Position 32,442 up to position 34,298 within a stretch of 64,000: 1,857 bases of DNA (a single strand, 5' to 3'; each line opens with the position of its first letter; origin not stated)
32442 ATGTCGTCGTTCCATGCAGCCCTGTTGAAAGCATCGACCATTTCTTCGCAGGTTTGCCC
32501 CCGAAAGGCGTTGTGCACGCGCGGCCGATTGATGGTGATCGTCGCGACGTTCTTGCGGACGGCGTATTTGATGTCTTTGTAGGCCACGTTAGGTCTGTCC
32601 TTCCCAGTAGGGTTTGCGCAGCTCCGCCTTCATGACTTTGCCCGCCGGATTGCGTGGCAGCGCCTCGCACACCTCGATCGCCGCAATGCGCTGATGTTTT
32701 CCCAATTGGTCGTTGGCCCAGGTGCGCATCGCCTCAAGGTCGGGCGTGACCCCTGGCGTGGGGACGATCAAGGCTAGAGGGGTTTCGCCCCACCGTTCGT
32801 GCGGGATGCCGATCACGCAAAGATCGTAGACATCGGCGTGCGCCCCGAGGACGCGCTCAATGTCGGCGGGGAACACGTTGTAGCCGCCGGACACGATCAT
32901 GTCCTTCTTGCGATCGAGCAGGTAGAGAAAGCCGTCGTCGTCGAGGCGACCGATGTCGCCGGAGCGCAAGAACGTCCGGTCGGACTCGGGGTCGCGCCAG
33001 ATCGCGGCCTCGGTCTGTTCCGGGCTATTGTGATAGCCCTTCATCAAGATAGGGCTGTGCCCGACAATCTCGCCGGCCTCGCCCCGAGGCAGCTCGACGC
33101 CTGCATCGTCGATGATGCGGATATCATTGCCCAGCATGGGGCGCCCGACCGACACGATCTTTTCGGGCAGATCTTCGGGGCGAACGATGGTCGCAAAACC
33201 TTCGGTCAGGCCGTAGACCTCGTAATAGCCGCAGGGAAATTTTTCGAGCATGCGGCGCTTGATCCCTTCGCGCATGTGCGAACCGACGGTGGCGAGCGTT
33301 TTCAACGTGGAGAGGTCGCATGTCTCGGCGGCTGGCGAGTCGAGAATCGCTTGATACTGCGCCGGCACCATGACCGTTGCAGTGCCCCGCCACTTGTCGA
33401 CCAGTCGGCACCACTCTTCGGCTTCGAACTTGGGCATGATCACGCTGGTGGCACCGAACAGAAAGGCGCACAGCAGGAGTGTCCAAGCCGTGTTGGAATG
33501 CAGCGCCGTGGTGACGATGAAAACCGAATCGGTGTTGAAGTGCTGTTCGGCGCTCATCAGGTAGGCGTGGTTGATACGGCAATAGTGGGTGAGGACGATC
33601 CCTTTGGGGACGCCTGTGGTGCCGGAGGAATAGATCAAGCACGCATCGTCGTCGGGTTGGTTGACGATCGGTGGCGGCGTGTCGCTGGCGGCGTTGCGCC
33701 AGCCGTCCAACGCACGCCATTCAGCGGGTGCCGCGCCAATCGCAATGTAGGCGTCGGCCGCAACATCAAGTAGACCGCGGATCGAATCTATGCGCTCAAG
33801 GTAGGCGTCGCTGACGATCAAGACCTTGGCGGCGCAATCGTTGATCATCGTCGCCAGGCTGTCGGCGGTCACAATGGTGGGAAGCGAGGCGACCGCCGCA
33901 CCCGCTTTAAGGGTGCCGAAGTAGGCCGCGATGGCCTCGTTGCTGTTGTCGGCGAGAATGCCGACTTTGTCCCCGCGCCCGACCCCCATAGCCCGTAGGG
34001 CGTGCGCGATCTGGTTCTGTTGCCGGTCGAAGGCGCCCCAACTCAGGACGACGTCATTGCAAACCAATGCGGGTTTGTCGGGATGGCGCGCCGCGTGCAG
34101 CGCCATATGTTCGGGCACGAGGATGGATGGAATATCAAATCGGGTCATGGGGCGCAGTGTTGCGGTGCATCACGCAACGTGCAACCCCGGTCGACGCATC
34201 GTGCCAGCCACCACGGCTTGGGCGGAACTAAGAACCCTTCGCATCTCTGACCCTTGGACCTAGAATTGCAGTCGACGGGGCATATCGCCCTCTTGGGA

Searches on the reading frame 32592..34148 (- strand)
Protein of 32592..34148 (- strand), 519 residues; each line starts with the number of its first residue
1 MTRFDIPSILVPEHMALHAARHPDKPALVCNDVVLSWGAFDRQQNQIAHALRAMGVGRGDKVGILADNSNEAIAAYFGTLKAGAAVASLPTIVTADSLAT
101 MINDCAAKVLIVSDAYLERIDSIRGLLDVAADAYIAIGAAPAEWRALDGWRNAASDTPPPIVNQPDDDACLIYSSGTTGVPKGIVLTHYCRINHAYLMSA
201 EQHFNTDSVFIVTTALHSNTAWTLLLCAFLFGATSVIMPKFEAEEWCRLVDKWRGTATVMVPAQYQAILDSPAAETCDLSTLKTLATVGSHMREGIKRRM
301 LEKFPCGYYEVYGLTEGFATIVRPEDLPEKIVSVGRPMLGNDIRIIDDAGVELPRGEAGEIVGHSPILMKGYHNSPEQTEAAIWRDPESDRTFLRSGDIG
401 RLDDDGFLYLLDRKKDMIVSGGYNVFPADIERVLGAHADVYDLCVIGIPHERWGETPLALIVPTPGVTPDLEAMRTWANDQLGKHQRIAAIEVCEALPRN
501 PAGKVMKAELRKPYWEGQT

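Call 62: search_protein_families(library=pfam, proteins=[window:32592-34148:-], max_evalue=0.00001)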
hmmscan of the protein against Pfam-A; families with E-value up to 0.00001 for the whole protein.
window:32592-34148:- (519 aa): 2 families
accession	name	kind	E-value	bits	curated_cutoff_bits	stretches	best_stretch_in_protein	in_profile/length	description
PF00501.34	AMP-binding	-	8.1e-81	272.2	29.9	1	18-373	4-384/384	AMP-binding enzyme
PF13193.12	AMP-binding_C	-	3e-15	57.3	24.5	1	430-504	2-76/76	AMP-binding enzyme C-terminal domain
